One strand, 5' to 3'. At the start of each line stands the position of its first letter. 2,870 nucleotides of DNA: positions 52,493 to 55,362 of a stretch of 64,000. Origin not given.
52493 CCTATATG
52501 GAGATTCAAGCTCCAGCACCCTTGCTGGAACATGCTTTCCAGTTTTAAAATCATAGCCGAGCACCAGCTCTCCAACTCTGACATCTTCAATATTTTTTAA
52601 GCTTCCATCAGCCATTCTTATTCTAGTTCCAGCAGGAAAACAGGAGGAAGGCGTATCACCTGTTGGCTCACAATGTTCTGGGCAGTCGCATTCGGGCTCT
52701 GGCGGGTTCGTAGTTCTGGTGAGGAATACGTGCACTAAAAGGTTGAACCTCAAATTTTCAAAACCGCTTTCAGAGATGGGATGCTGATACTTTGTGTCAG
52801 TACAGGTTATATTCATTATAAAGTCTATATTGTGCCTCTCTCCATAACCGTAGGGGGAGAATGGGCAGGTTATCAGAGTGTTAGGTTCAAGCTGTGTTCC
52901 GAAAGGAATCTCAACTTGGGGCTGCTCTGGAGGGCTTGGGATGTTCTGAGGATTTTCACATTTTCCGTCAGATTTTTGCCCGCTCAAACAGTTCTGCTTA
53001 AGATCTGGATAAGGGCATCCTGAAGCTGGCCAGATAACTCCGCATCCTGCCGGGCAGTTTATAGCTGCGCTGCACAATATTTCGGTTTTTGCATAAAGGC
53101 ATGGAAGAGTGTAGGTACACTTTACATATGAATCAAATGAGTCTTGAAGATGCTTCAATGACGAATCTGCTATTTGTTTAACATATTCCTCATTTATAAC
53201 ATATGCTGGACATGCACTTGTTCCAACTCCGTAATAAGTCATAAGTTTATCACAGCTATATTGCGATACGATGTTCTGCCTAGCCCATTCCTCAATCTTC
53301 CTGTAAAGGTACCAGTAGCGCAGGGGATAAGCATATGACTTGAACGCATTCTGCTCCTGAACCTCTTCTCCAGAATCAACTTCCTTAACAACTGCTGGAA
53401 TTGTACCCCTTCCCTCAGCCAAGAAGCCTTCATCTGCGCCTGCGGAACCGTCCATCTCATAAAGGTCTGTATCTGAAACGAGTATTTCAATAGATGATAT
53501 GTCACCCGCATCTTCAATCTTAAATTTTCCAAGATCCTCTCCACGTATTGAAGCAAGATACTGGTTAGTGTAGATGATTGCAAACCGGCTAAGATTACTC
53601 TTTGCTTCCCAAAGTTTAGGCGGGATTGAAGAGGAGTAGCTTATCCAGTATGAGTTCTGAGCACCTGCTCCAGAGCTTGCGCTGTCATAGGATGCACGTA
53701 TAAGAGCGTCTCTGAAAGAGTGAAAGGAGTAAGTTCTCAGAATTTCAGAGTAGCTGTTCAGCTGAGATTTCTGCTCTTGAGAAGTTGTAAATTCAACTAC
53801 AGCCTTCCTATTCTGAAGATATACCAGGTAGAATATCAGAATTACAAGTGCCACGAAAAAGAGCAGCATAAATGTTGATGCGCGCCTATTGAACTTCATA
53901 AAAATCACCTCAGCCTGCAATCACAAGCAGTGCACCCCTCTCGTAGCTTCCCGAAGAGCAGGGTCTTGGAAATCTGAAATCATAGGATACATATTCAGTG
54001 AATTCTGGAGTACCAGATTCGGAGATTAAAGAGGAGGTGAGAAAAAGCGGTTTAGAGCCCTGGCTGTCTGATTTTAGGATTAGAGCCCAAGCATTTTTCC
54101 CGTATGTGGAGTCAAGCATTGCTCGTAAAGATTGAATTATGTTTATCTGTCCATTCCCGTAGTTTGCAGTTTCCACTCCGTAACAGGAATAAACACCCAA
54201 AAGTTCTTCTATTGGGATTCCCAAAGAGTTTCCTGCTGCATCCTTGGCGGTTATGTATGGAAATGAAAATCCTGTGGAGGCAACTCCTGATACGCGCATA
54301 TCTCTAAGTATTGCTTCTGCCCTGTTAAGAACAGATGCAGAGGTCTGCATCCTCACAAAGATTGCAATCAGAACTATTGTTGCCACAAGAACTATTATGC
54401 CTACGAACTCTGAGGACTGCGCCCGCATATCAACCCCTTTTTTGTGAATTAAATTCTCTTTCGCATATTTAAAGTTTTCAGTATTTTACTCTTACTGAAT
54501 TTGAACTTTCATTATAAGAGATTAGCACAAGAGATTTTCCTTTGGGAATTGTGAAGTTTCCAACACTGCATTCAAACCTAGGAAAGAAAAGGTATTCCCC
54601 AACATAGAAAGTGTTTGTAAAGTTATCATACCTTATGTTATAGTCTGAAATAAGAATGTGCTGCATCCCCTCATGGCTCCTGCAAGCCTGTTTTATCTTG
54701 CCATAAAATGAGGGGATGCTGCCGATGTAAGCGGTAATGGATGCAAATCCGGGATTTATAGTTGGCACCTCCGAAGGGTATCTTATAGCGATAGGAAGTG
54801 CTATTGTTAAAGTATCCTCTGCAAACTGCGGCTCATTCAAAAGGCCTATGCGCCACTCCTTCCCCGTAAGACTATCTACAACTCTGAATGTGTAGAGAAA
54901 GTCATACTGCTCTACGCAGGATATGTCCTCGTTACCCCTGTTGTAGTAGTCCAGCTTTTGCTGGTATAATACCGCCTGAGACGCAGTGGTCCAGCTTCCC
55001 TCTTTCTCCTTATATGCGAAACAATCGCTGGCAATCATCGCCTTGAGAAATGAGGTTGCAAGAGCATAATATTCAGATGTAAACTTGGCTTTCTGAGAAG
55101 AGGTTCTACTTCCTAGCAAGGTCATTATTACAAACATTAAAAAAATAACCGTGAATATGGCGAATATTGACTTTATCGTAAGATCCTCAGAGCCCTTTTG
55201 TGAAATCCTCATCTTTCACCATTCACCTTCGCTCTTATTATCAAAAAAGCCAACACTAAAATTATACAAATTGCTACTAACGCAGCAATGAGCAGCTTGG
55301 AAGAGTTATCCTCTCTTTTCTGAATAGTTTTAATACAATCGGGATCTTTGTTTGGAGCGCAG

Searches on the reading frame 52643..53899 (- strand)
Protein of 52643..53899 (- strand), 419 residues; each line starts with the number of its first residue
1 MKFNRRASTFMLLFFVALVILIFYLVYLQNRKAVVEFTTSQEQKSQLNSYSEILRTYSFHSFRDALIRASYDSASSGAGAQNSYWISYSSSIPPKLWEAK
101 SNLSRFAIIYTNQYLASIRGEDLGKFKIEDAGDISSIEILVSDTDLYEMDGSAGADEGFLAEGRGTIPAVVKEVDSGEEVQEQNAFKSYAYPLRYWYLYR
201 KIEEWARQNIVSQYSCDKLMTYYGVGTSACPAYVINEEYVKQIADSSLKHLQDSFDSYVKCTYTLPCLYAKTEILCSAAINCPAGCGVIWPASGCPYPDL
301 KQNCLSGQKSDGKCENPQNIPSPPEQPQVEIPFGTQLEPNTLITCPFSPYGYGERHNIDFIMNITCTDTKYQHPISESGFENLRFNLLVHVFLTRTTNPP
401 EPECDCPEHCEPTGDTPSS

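Call 82: search_solved_structures(query=window:52643-53899:-, max_evalue=10)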
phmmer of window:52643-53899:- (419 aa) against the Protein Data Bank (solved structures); distinct sequences matched with E-value up to 10: 0.

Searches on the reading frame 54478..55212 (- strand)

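Call 3: search_protein_families(library=pfam, proteins=[window:54478-55212:-], max_evalue=0.1)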
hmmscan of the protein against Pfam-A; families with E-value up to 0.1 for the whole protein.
window:54478-55212:- (244 aa): 0 families

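Call 6: search_protein_families(library=ncbifam, proteins=[window:54478-55212:-], max_evalue=0.1)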
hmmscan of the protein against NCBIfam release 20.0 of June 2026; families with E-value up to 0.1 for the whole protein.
window:54478-55212:- (244 aa): 2 families
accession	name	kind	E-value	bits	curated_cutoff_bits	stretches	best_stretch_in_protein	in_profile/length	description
NF010233.0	PRK13682.2-4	equivalog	0.028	14.7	85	1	14-37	32-55/59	hypothetical protein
NF033891.1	surf_exc_IncI1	exception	0.092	12.2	100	0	11-68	12-69/210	plasmid IncI1-type surface exclusion protein ExcA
